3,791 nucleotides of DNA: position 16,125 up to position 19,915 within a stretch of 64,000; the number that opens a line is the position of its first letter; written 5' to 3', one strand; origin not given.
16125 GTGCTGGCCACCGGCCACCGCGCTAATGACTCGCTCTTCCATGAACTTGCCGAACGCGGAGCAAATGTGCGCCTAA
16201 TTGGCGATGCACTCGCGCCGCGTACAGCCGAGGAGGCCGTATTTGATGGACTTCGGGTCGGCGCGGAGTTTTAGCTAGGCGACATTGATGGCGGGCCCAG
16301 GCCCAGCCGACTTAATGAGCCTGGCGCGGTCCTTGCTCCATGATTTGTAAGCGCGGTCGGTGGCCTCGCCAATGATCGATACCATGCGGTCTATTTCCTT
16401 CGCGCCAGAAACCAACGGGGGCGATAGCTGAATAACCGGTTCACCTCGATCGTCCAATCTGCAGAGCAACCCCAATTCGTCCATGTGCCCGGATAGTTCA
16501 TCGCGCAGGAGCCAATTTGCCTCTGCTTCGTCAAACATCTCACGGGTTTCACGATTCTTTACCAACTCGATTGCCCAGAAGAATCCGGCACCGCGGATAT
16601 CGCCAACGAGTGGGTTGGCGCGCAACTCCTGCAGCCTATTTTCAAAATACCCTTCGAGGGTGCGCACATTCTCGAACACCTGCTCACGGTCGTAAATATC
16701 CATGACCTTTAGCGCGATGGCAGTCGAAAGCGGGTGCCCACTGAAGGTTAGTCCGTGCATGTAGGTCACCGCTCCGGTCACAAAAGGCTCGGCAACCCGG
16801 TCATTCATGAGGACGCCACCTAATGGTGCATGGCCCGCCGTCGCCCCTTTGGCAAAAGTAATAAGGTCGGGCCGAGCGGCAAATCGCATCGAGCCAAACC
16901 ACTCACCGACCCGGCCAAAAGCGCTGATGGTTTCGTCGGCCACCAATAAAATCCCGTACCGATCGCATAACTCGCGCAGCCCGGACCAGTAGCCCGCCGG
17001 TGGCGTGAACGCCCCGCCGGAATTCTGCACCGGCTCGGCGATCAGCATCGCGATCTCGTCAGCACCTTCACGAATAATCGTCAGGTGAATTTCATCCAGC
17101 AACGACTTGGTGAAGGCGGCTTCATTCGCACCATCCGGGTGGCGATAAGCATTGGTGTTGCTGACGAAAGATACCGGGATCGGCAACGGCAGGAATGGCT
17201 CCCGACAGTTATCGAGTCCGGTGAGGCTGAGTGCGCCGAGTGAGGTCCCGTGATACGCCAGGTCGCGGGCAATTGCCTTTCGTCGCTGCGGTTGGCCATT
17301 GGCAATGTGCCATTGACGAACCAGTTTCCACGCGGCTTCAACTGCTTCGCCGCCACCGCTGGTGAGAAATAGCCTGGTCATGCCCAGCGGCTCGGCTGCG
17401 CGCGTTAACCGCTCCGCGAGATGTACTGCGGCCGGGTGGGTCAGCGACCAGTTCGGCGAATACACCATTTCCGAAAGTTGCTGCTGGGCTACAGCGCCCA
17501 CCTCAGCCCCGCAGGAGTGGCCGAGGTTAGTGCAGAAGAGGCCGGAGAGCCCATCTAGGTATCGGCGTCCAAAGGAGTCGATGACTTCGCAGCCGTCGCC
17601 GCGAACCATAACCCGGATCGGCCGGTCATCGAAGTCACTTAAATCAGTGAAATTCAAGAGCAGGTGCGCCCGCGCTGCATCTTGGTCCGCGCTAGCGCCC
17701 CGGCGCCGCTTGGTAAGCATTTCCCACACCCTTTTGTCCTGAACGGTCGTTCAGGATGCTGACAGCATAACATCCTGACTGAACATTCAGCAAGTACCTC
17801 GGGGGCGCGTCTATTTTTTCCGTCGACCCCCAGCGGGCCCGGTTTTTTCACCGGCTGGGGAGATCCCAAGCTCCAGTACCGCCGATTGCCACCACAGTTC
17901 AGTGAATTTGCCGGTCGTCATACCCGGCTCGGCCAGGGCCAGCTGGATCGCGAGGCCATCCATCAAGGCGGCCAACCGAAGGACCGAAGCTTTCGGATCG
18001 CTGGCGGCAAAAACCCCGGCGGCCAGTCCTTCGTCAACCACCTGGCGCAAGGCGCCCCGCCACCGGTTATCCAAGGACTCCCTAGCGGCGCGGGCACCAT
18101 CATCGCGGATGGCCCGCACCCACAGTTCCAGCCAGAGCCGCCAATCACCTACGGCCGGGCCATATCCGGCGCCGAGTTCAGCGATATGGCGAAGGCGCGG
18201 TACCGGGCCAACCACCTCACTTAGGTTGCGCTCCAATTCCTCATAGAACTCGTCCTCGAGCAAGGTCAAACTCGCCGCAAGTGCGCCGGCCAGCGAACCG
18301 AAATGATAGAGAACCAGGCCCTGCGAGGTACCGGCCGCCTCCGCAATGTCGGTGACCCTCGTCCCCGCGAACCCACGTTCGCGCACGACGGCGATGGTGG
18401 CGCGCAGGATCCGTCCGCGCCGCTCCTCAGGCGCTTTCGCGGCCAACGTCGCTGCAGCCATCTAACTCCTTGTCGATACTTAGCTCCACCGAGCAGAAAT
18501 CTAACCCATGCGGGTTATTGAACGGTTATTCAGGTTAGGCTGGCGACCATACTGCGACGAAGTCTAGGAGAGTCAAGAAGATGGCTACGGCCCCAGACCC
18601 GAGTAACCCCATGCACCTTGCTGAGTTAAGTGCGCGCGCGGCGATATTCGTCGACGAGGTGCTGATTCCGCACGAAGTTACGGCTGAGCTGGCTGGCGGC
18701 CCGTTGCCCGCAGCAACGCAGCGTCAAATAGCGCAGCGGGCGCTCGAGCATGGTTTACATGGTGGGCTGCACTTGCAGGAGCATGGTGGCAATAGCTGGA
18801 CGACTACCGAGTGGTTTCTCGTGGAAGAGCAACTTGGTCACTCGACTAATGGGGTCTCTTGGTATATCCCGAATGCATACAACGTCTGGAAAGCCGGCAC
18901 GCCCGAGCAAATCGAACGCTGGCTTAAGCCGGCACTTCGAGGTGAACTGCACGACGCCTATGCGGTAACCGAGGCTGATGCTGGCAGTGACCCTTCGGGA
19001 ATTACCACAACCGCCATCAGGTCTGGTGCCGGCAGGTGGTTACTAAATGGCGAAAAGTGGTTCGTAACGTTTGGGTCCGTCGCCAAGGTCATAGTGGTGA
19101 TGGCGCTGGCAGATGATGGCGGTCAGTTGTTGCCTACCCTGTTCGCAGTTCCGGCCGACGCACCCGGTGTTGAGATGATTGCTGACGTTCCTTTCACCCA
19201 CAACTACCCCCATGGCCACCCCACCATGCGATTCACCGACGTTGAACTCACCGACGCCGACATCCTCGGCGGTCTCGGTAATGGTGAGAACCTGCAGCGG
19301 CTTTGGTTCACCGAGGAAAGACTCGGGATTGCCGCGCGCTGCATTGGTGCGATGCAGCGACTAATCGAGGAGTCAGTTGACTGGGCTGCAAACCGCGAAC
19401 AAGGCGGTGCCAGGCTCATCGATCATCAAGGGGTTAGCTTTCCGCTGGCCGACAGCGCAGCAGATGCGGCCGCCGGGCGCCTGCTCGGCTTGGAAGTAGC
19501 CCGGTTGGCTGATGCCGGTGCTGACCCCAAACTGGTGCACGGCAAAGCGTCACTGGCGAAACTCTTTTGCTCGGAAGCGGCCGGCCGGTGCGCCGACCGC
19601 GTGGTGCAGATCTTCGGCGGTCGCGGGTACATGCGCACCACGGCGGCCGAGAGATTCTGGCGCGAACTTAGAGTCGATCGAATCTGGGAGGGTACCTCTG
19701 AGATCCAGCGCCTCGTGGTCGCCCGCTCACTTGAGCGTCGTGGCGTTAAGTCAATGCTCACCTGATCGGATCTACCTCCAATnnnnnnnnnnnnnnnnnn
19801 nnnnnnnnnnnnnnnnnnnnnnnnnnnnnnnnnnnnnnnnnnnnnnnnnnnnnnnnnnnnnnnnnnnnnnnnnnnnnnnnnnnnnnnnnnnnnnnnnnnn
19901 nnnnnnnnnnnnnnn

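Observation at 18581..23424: Uncharacterised tightly coupled operon: acyl-CoA dehydrogenase, ADP-forming CoA ligase, Rieske oxygenase and cupin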

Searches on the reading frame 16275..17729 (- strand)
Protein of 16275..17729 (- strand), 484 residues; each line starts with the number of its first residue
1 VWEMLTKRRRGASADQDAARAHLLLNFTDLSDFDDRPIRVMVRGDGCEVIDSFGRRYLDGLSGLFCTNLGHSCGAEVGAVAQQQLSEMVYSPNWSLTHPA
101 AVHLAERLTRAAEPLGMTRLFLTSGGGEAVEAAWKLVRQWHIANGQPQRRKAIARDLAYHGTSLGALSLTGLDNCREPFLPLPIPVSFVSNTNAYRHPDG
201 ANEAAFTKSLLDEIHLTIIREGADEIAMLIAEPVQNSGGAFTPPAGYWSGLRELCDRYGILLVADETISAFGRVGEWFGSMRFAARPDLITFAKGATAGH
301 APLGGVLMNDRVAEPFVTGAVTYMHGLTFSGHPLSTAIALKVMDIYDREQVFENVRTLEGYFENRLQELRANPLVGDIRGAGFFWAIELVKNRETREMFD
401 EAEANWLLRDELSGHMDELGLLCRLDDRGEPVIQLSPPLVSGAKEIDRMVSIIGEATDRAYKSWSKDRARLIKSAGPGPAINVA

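Call 3: search_protein_families(library=pfam, proteins=[window:16275-17729:-])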
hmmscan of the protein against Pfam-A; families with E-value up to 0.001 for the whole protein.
window:16275-17729:- (484 aa): 1 family
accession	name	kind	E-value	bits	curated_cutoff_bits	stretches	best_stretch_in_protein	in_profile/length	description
PF00202.27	Aminotran_3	-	1.5e-77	261.4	30.5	1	38-455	10-401/403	Aminotransferase class-III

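Call 4: search_protein_families(library=ncbifam, proteins=[window:16275-17729:-])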
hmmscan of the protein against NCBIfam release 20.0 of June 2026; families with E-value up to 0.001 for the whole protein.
window:16275-17729:- (484 aa): 69 families (the best 25 are shown)
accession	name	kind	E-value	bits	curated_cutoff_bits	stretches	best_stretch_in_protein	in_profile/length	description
NF005102.0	PRK06541.1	equivalog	1.1e-172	574.7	574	1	12-460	9-456/460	aspartate aminotransferase family protein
NF005447.0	PRK07036.1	equivalog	1.7e-113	379.8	618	1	9-462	7-457/468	aminotransferase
NF005682.0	PRK07480.1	subfamily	6.2e-110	368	510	1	13-463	11-455/459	aminotransferase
NF004767.0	PRK06105.1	subfamily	1e-107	360.5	517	1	20-465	13-455/460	aminotransferase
NF005683.0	PRK07481.1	subfamily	1.4e-103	347.3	575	1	19-458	10-448/453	hypothetical protein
NF005685.0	PRK07483.1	equivalog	6.7e-98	328.4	485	1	38-464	13-442/444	aspartate aminotransferase family protein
NF005684.0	PRK07482.1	subfamily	8.7e-94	314.7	687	1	17-463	10-458/464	hypothetical protein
NF052567.1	OmAmTferAptACaul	equivalog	1.5e-90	304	500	1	25-456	7-427/431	omega-aminotransferase AptA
NF004625.0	PRK05965.1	subfamily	1.6e-89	300.8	729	1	17-459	8-447/460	hypothetical protein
NF005812.0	PRK07678.1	subfamily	1.1e-88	297.8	488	1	33-458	25-448/451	aminotransferase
NF004718.0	PRK06062.1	subfamily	1.3e-86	290.9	472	1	27-460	28-449/454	hypothetical protein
NF009068.0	PRK12403.1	equivalog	9.2e-84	281.9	817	1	9-462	8-455/460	aspartate aminotransferase family protein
TIGR00508.1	bioA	equivalog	1.7e-77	260.8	405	1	35-456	11-417/419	adenosylmethionine--8-amino-7-oxononanoate transaminase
NF005375.0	PRK06917.1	equivalog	7.6e-76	255.6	535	1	39-461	16-440/448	aspartate aminotransferase family protein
NF004426.0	PRK05769.1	equivalog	1e-71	242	552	1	40-457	39-437/441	acetyl ornithine aminotransferase family protein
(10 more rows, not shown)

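Call 89: search_solved_structures(query=window:16275-17729:-, max_evalue=1e-60)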
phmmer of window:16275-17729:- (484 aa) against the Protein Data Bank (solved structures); distinct sequences matched with E-value up to 1e-60: 51.
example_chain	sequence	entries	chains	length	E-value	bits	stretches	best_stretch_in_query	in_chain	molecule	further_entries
9gh9_A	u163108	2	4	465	6.4e-130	437.2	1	18-457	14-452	Aspartate aminotransferase family protein | Streptomyces aminotransferase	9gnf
9qgh_A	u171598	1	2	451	1.2e-128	433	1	19-456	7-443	Aspartate aminotransferase family protein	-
9qc2_A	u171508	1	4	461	5.8e-128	430.7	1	18-457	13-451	Aspartate aminotransferase family protein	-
6io1_A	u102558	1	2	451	8.7e-88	298.2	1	21-453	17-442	Aminotransferase, class III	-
6gwi_A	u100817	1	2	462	1.1e-85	291.3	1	18-461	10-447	Putrescine aminotransferase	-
5ti8_A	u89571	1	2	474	5.9e-85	288.9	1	16-459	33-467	Aminotransferase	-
5kr6_A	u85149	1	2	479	3.2e-84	286.5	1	19-459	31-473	4-aminobutyrate transaminase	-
6hx9_B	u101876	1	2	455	1.3e-81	277.9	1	17-453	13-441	Aspartate aminotransferase family protein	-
5kr3_A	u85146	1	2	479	7.6e-81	275.3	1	19-459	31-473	4-aminobutyrate transaminase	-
9j4z_A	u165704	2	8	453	1.3e-80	274.5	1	20-453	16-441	Polyamine:pyruvate transaminase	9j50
5kqw_A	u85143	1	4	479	2.4e-80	273.7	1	20-459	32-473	4-aminobutyrate transaminase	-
9uvs_A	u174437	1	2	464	5.7e-80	272.5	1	20-464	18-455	Aminotransferase class-III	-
5kqt_A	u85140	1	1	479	7.5e-80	272.1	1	20-459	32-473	4-aminoburyrate transaminase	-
7qx0_A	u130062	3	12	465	9.8e-80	271.7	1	14-462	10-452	Aminotransferase TR2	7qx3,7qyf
5kqu_A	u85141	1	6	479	1.1e-79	271.6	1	20-459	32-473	4-aminobutyrate transaminase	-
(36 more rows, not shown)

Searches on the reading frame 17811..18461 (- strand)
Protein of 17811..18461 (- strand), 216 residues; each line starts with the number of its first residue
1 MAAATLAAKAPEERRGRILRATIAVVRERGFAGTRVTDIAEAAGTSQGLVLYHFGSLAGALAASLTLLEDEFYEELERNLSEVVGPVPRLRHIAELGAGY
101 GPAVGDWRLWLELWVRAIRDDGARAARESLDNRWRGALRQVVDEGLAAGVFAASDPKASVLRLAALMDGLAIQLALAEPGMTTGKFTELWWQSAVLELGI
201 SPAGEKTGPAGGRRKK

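Call 3: search_protein_families(library=pfam, proteins=[window:17811-18461:-])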
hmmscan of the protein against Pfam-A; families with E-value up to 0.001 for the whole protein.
window:17811-18461:- (216 aa): 2 families
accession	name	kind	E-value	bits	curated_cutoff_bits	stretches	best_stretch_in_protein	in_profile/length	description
PF13977.11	TetR_C_6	-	1.4e-16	61.1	27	1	105-185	21-101/115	BetI-type transcriptional repressor, C-terminal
PF00440.29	TetR_N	-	7.5e-10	38.9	24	1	18-56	1-39/47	Bacterial regulatory proteins, tetR family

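Call 4: search_protein_families(library=ncbifam, proteins=[window:17811-18461:-])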
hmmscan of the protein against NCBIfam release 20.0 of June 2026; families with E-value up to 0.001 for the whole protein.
window:17811-18461:- (216 aa): 14 families
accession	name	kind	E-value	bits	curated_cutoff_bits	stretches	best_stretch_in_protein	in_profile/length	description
TIGR03384.1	betaine_BetI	equivalog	1.4e-17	64.1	201.3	1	11-183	6-174/189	choline-binding transcriptional repressor BetI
NF011572.0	PRK14996.1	equivalog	1.9e-14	54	144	1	12-190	7-182/192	TetR family transcriptional regulator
NF001978.0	PRK00767.1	equivalog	3.8e-13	49.7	118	1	14-182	10-175/197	transcriptional regulator BetI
NF037937.1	septum_RefZ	equivalog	1.7e-07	31.3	180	1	16-82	2-68/195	forespore capture DNA-binding protein RefZ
NF041196.1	ScbR_bind_reg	equivalog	2.6e-06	27.8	150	1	15-70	8-62/191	ScbR family autoregulator-binding transcription factor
NF007949.0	PRK10668.1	equivalog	1.1e-05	25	271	1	10-66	8-64/216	multidrug efflux transporter transcriptional repressor AcrR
TIGR03613.1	RutR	equivalog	1.2e-05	25.3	368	1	9-58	4-53/202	pyrimidine utilization regulatory protein R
NF050111.1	TransRegSACE7040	equivalog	3.6e-05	23.7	250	1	13-74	1-62/186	SACE_7040 family transcriptional regulator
NF011584.0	PRK15008.1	equivalog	9.4e-05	22.3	230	1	9-63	14-68/212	HTH-type transcriptional regulator RutR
NF007430.0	PRK09975.1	equivalog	0.00012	21.3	274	1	14-56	12-54/220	acrEF/envCD operon transcriptional regulator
NF033703.1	transcr_KstR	equivalog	0.00014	21.5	280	1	9-94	3-88/185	cholesterol catabolism transcriptional regulator KstR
NF053516.1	TranRepPrsAVib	equivalog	0.00023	21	300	1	13-83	6-76/208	TetR family transcriptional repressor PsrA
NF053731.1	TransRegFasRMycb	equivalog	0.00036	20.4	330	1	12-80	10-78/199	HTH-type transcriptional activator FasR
TIGR03968.1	mycofact_TetR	equivalog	0.00069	19.2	224.9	1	9-56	5-52/190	mycofactocin system transcriptional regulator MftR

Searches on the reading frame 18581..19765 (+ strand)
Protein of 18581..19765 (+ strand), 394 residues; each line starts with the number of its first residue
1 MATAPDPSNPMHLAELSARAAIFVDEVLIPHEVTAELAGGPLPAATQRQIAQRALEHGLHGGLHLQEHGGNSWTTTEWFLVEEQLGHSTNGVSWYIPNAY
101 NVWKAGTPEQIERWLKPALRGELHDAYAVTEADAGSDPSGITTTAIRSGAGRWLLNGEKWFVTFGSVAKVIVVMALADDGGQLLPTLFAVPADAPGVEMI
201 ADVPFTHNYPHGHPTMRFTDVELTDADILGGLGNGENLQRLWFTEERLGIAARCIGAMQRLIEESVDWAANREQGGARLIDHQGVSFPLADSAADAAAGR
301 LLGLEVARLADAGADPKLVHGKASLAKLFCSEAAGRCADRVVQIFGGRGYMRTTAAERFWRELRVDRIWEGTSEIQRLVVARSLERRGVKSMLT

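Call 3: search_protein_families(library=pfam, proteins=[window:18581-19765:+])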
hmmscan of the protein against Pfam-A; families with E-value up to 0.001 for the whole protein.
window:18581-19765:+ (394 aa): 5 families
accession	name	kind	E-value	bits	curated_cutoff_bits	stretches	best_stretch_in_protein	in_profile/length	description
PF00441.29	Acyl-CoA_dh_1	-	3.2e-44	151.1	22.4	1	241-384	9-149/150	Acyl-CoA dehydrogenase, C-terminal domain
PF02770.24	Acyl-CoA_dh_M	-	2.2e-17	63.4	33.3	1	126-202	1-77/97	Acyl-CoA dehydrogenase, middle domain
PF08028.16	Acyl-CoA_dh_2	-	6.1e-15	56.1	22.7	1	248-373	1-133/134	Acyl-CoA dehydrogenase, C-terminal domain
PF02771.21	Acyl-CoA_dh_N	-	7.2e-09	36.5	22.9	1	16-122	7-113/113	Acyl-CoA dehydrogenase, N-terminal domain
PF22924.1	ACOX_C_alpha1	-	3e-05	24.3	27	1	254-384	15-168/169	Acyl-CoA oxidase, C-alpha1 domain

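Call 4: search_protein_families(library=ncbifam, proteins=[window:18581-19765:+])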
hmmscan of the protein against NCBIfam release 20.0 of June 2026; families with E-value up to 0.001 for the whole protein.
window:18581-19765:+ (394 aa): 21 families
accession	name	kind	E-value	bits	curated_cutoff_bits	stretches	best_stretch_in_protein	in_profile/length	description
NF042972.1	AcrlCoAredClosAcrC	equivalog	7.6e-47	159.8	640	1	66-384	57-376/378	acryloyl-CoA reductase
NF045652.1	ProlPCPDhRedW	equivalog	2.4e-44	151.7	650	1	49-384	35-373/376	L-prolyl-[peptidyl-carrier protein] dehydrogenase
NF043006.1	CyhCrbnylCoADH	equivalog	2.4e-41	142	650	1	100-385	95-376/380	cyclohexane-1-carbonyl-CoA dehydrogenase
NF002885.1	PRK03354.1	equivalog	4.7e-39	134.5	540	1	65-385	57-374/378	crotonobetainyl-CoA dehydrogenase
NF053553.1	prodigi_MBC_PigA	equivalog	6.1e-38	130.9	500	1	47-384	38-379/381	prodigiosin MBC biosynthesis dehydrogenase PigA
NF058590.1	AcCoDHFadEBacil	equivalog_domain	6.5e-38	130.6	600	1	106-392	118-418/586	acyl-CoA dehydrogenase FadE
NF042439.1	SulpropCoADesulf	equivalog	3e-35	121.7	600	1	65-384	44-370/379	3-sulfinopropanoyl-CoA desulfinase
NF008997.0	PRK12341.1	equivalog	3.9e-33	115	537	1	66-384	58-376/382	acyl-CoA dehydrogenase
NF045552.1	GlutCoADH_Des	equivalog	9.4e-29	100.8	470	1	96-382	93-377/387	glutaryl-CoA dehydrogenase Acd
TIGR03207.1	cyc_hxne_CoA_dh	equivalog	6.3e-26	91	575.35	1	101-383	92-370/372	cyclohexanecarboxyl-CoA dehydrogenase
NF052270.1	Staph_DH_FadE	equivalog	5.1e-25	88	600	1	102-385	117-394/400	acyl-CoA dehydrogenase FadE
TIGR03203.1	pimD_small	equivalog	8.7e-14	51.4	652.7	1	51-358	43-350/378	pimeloyl-CoA dehydrogenase small subunit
NF037942.1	ac_ACP_DH_MbtN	equivalog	1.3e-12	47.2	700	1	110-383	96-364/376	mycobactin biosynthesis acyl-ACP dehydrogenase MbtN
NF008594.0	PRK11561.1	equivalog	5.6e-10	38.1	545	1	126-392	181-448/540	isovaleryl-CoA dehydrogenase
TIGR04022.1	sulfur_SfnB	equivalog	2.9e-09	36.3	430.9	1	102-204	94-190/391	SfnB family sulfur acquisition oxidoreductase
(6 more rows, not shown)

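Call 23: search_solved_structures(query=window:18581-19765:+, max_evalue=1e-20)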
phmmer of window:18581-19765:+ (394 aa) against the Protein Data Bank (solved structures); distinct sequences matched with E-value up to 1e-20: 64 (the best 60 are shown).
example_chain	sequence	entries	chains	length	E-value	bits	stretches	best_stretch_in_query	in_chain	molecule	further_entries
3nf4_A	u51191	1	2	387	2.1e-44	155.2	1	94-386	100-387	acyl-CoA dehydrogenase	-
5lnx_A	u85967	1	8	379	7e-44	153.4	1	50-383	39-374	Acyl-CoA dehydrogenase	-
4n5f_A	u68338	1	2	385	1.9e-43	152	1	23-384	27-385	Putative acyl-CoA dehydrogenase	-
4u83_A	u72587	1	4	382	4.9e-43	150.6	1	58-384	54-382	Acyl-CoA dehydrogenase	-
2dvl_A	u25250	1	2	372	4.9e-41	144.1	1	55-386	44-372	Acyl-CoA dehydrogenase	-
6fah_C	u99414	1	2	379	1.6e-40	142.4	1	67-384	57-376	Caffeyl-CoA reductase-Etf complex subunit CarC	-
7xp7_A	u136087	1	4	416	1.9e-40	142.1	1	50-381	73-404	Cyclohexanecarboxyl-CoA dehydrogenase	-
4m9a_A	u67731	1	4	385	2.9e-40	141.5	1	102-384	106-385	Acyl-CoA dehydrogenase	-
5ol2_C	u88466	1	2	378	4.2e-40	141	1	52-384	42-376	Acyl-CoA dehydrogenase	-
1ws9_A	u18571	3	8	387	2e-39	138.8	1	49-384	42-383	acyl-CoA dehydrogenase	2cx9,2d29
1jqi_A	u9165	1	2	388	1.8e-38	135.6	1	84-386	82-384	short chain acyl-CoA dehydrogenase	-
2vig_A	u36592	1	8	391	7.7e-38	133.5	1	85-386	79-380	SHORT-CHAIN SPECIFIC ACYL-COA DEHYDROGENASE,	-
1ukw_A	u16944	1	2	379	8.8e-38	133.3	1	49-384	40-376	acyl-CoA dehydrogenase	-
7y0a_A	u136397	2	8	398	1.2e-37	132.9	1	85-386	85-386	Short-chain specific acyl-CoA dehydrogenase, mitochondrial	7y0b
8sgs_A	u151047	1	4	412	1.7e-37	132.4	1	85-386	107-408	Short-chain specific acyl-CoA dehydrogenase, mitochondrial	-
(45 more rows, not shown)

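Call 53: find_homologous_proteins(query=window:18581-19765:+, max_evalue=1e-30)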
Query window:18581-19765:+ (394 aa): 7985 proteins with E <= 1e-30 among 8000 candidates; the best 120 are listed.
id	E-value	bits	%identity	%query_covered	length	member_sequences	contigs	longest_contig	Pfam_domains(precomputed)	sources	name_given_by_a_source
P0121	5.7e-242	821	91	100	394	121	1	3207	PF02770.25,PF00441.30,PF08028.17,PF02771.22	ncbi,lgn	-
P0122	2.3e-224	763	88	96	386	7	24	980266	PF02770.25,PF22924.2,PF00441.30,PF08028.17,PF02771.22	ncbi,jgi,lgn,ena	jgi:alkylation response protein AidB-like acyl-CoA dehydrogenase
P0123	1.4e-221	753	85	98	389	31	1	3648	PF02770.25,PF00441.30,PF08028.17,PF02771.22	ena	-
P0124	1.6e-218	743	84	98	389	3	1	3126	PF02770.25,PF00441.30,PF08028.17,PF02771.22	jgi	-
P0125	7.2e-218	741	83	98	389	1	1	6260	PF02770.25,PF00441.30,PF08028.17,PF02771.22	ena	-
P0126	7.3e-214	728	81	100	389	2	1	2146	PF02770.25,PF00441.30,PF08028.17,PF02771.22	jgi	jgi:alkylation response protein AidB-like acyl-CoA dehydrogenase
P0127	4.3e-213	725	82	97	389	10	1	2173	PF02770.25,PF00441.30,PF08028.17,PF02771.22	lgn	-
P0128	6.8e-213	725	83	97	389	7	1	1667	PF02770.25,PF00441.30,PF08028.17,PF02771.22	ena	-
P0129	2.6e-212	723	80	100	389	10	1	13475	PF02770.25,PF22924.2,PF00441.30,PF08028.17,PF02771.22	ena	-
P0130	1.7e-211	720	81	97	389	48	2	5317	PF02770.25,PF00441.30,PF08028.17,PF02771.22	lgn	-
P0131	1.6e-210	717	83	97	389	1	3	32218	PF02770.25,PF22924.2,PF00441.30,PF08028.17,PF02771.22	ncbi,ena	-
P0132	6.2e-210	715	83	97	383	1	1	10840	PF02770.25,PF22924.2,PF00441.30,PF08028.17,PF02771.22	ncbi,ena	-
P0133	6.4e-210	715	82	97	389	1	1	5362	PF02770.25,PF22924.2,PF00441.30,PF08028.17,PF02771.22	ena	-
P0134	4.6e-209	712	80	98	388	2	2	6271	PF02770.25,PF00441.30,PF08028.17,PF02771.22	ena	-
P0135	6.6e-209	712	81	98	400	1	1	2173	PF02770.25,PF00441.30,PF08028.17,PF02771.22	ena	-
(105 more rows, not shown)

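Call 54: find_encoding_contigs(protein=P0122, flank=10000, max_places=3)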
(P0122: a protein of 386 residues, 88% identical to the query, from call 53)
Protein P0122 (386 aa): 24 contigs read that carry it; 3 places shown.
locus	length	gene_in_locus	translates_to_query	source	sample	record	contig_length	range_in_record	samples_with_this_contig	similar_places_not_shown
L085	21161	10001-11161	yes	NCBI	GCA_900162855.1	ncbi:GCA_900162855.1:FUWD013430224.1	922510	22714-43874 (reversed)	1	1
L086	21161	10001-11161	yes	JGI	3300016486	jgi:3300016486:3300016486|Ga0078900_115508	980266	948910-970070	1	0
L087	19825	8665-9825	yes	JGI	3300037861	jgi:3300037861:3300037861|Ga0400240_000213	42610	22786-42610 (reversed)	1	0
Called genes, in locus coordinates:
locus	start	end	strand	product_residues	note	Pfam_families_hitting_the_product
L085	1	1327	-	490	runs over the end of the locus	PF00171:Aldedh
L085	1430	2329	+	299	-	PF00126:HTH_1, PF03466:LysR_substrate, PF13531:SBP_bac_11 (weak)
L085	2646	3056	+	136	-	PF07553:Lipoprotein_Ltp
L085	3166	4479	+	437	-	PF27146:Y4jL_N (weak), PF07929:PRiA4_ORF3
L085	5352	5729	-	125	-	PF07883:Cupin_2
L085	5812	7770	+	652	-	PF00724:Oxidored_FMN, PF00070:Pyr_redox (faint), PF01266:DAO (faint), PF07992:Pyr_redox_2, PF13450:NAD_binding_8 (weak)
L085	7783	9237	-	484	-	PF00202:Aminotran_3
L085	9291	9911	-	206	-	PF00440:TetR_N, PF13977:TetR_C_6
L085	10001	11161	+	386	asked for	PF02771:Acyl-CoA_dh_N, PF02770:Acyl-CoA_dh_M, PF00441:Acyl-CoA_dh_1, PF08028:Acyl-CoA_dh_2, PF22924:ACOX_C_alpha1 (weak)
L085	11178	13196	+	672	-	PF02629:CoA_binding (weak), PF13380:CoA_binding_2, PF13607:Succ_CoA_lig, PF13549:ATP-grasp_5, PF08442:ATP-grasp_2 (faint)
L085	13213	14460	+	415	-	PF00355:Rieske, PF00848:Ring_hydroxyl_A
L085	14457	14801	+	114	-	PF05899:Cupin_3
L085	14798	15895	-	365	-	PF00005:ABC_tran, PF13304:AAA_21 (faint), PF08402:TOBE_2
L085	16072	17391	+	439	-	PF01547:SBP_bac_1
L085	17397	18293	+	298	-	PF00528:BPD_transp_1 (weak)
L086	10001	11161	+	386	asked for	PF02771:Acyl-CoA_dh_N, PF02770:Acyl-CoA_dh_M, PF00441:Acyl-CoA_dh_1, PF08028:Acyl-CoA_dh_2, PF22924:ACOX_C_alpha1 (weak)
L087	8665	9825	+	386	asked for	PF02771:Acyl-CoA_dh_N, PF02770:Acyl-CoA_dh_M, PF00441:Acyl-CoA_dh_1, PF08028:Acyl-CoA_dh_2, PF22924:ACOX_C_alpha1 (weak)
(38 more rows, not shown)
